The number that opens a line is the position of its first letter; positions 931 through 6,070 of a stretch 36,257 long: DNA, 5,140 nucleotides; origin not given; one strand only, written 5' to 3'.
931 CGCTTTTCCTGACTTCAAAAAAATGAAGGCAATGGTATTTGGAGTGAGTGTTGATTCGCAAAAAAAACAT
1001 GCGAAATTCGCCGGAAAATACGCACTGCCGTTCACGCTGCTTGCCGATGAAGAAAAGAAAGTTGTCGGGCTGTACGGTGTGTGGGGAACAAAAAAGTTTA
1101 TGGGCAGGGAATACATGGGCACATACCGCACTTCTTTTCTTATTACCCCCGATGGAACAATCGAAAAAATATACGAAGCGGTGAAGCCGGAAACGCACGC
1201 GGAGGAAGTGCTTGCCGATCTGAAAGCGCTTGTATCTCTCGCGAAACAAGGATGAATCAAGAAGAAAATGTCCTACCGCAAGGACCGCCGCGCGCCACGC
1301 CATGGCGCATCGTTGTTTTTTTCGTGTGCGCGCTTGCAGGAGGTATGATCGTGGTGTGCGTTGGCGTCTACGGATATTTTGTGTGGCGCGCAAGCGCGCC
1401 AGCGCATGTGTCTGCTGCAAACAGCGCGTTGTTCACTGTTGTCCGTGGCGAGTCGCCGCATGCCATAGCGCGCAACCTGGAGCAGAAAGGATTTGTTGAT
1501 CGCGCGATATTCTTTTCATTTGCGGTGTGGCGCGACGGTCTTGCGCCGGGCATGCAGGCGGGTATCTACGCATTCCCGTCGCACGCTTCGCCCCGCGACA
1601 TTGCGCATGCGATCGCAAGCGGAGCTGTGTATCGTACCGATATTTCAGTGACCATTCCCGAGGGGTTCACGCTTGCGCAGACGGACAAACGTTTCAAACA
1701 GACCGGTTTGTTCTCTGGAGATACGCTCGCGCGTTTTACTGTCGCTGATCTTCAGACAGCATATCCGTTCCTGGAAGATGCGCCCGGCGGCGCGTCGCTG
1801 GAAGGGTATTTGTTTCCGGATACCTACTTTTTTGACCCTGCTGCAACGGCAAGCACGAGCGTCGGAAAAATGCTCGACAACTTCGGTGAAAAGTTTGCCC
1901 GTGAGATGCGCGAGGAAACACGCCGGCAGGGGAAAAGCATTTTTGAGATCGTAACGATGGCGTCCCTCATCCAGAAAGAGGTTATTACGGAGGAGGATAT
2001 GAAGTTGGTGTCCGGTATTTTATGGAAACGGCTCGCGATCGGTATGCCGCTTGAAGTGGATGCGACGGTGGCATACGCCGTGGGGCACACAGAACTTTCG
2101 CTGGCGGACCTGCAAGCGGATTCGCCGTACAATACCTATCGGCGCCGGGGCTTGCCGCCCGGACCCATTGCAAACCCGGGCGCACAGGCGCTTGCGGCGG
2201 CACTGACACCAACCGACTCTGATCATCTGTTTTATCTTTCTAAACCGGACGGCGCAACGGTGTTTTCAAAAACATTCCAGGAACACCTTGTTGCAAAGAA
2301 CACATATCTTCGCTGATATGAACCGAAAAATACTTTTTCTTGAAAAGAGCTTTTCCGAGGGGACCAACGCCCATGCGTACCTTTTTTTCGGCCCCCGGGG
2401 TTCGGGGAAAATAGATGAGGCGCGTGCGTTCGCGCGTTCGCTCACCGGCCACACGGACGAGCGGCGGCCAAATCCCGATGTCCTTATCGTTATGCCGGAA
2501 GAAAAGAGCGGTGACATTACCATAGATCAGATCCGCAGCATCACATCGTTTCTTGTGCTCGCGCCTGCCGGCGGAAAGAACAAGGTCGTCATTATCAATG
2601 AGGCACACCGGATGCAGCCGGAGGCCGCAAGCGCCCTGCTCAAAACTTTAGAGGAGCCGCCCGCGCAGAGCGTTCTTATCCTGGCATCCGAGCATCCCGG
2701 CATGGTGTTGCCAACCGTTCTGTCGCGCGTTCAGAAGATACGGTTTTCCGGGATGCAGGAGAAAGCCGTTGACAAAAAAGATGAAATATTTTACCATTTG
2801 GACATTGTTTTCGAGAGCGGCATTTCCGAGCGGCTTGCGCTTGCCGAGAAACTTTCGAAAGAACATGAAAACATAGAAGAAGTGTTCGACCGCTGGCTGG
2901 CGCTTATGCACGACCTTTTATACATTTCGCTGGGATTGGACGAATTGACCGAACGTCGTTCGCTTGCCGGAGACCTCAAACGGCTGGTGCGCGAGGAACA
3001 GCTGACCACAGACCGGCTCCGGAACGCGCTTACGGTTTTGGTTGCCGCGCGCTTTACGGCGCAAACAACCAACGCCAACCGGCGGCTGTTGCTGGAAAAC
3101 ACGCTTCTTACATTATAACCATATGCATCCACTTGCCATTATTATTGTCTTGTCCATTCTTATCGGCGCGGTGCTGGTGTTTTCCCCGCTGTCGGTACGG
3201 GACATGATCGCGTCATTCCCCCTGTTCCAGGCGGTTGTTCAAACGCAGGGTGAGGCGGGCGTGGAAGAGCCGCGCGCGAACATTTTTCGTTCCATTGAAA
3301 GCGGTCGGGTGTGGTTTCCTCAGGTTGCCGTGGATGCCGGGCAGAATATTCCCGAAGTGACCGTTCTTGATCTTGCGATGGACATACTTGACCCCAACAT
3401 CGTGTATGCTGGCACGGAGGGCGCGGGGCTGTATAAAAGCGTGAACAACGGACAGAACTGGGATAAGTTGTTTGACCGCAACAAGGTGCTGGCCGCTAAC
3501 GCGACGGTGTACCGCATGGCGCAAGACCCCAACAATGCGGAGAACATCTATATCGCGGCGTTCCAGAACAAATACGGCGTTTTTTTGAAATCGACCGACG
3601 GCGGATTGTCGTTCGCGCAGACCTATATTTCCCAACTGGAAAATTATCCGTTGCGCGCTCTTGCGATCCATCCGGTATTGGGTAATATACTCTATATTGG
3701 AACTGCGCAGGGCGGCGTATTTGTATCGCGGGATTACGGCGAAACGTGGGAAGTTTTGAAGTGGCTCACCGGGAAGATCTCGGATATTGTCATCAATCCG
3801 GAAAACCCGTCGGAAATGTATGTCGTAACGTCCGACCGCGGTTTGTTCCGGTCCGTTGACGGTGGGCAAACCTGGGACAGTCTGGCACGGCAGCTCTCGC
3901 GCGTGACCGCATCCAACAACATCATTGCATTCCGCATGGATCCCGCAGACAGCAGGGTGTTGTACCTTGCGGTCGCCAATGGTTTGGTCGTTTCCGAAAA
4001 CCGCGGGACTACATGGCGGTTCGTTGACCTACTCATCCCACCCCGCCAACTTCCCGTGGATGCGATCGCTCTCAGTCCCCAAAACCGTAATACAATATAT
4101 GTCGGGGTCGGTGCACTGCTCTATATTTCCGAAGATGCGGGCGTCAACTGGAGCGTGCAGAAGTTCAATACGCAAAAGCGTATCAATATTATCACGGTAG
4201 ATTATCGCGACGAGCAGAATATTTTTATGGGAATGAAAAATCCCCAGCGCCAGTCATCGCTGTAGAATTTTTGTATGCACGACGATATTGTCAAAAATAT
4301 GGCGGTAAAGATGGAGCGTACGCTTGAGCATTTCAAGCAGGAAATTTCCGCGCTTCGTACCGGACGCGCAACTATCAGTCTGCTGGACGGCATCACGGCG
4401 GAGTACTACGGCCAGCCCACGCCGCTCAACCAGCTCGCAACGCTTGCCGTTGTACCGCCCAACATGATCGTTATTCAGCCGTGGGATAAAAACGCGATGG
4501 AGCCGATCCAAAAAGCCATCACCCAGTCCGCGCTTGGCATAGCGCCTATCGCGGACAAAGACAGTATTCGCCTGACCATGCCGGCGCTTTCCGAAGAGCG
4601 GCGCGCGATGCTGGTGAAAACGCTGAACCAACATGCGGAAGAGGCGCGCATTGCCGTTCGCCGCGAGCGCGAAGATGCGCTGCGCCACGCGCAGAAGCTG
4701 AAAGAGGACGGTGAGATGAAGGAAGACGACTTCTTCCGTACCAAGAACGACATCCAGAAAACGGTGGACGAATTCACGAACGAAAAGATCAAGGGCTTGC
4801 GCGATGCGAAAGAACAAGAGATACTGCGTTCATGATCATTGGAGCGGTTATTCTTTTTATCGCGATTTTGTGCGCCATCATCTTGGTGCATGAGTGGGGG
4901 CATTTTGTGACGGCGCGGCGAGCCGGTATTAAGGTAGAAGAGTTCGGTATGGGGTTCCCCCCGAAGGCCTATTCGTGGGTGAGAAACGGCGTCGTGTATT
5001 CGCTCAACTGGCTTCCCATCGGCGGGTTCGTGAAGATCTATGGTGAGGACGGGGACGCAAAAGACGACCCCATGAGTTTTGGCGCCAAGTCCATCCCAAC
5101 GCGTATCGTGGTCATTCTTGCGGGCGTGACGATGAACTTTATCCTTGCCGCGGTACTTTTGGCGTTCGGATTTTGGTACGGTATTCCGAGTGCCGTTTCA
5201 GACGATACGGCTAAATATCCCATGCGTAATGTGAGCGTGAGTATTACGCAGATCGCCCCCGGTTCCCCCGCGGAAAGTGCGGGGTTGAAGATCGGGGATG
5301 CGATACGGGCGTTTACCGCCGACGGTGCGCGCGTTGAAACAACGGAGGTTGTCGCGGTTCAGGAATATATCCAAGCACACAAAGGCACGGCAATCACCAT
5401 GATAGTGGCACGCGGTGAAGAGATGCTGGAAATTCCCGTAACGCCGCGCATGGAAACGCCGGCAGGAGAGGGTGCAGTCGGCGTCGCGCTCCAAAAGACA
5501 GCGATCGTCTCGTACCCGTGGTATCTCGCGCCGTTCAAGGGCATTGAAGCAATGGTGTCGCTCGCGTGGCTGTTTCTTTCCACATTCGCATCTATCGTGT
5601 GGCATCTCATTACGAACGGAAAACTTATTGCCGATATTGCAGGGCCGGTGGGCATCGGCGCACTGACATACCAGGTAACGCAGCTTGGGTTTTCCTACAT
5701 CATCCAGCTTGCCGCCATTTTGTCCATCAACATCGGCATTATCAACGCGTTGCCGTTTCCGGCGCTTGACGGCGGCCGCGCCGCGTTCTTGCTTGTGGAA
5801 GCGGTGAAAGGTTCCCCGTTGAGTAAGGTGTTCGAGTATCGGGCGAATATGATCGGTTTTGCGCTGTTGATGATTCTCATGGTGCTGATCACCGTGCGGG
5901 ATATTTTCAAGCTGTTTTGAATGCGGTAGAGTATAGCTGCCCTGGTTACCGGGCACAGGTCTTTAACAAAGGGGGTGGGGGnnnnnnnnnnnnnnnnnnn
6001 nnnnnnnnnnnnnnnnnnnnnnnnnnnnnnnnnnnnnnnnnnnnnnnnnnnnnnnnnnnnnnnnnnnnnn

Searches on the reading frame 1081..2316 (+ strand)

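Call 83: search_protein_families(library=pfam, max_evalue=0.00001, proteins=[window:1081-2316:+])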
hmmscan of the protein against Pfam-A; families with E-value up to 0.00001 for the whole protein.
window:1081-2316:+ (411 aa): 1 family
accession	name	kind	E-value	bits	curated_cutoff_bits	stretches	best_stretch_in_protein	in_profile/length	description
PF02618.21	YceG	-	2.3e-74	250.8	32.4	1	118-406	1-273/275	YceG-like family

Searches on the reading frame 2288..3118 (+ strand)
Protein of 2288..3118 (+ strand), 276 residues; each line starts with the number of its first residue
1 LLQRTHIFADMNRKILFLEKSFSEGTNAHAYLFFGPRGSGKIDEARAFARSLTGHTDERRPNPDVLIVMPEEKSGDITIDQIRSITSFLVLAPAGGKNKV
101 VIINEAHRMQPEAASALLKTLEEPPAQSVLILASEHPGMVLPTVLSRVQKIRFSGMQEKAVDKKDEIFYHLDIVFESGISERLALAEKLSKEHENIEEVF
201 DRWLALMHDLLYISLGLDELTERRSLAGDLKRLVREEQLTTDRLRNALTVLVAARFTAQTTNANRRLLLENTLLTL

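Call 83: search_protein_families(library=pfam, max_evalue=0.00001, proteins=[window:2288-3118:+])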
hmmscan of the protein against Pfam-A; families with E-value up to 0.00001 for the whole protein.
window:2288-3118:+ (276 aa): 2 families
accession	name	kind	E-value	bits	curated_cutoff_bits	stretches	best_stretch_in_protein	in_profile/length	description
PF13177.12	DNA_pol3_delta2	-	1.8e-33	116.2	27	1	15-155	6-159/161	DNA polymerase III, delta subunit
PF00004.35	AAA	-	3.4e-06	28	21.2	1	32-153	2-128/131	ATPase family associated with various cellular activities (AAA)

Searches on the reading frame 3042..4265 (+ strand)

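Call 83: search_protein_families(library=pfam, max_evalue=0.00001, proteins=[window:3042-4265:+])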
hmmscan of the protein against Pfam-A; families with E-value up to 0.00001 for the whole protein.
window:3042-4265:+ (407 aa): 3 families
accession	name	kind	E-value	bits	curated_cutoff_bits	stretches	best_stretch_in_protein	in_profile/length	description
PF15902.12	Sortilin-Vps10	-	8.8e-20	71.3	33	1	226-326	3-110/446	Sortilin, neurotensin receptor 3,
PF14870.12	PSII_BNR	-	1.8e-12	47.6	27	1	106-395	18-291/303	Photosynthesis system II assembly factor YCF48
PF02012.26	BNR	-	5.5e-12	44.2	27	0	227-237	1-11/12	BNR/Asp-box repeat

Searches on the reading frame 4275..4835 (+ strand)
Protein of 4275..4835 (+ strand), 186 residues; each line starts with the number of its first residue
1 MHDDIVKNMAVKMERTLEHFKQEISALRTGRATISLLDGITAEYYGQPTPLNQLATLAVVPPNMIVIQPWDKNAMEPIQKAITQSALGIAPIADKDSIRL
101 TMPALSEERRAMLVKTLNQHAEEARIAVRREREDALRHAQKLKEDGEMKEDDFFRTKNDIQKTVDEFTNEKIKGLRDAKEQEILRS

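Call 83: search_protein_families(library=pfam, max_evalue=0.00001, proteins=[window:4275-4835:+])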
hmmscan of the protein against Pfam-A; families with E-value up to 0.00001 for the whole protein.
window:4275-4835:+ (186 aa): 1 family
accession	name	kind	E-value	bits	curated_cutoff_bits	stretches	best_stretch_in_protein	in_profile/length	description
PF01765.24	RRF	-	3e-51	173.9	29.7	1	20-184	1-164/164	Ribosome recycling factor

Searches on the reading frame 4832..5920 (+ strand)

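Call 83: search_protein_families(library=pfam, max_evalue=0.00001, proteins=[window:4832-5920:+])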
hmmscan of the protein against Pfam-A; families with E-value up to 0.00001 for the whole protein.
window:4832-5920:+ (362 aa): 3 families
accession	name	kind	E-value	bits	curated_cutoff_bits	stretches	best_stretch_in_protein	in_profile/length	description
PF02163.28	Peptidase_M50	-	6.2e-52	176.6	27.2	1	9-349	2-221/221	Peptidase family M50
PF17820.7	PDZ_6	-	2.6e-08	33.9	27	1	138-194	2-54/54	PDZ domain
PF13180.12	PDZ_2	-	5.8e-06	26.9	27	1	135-203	13-78/80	PDZ domain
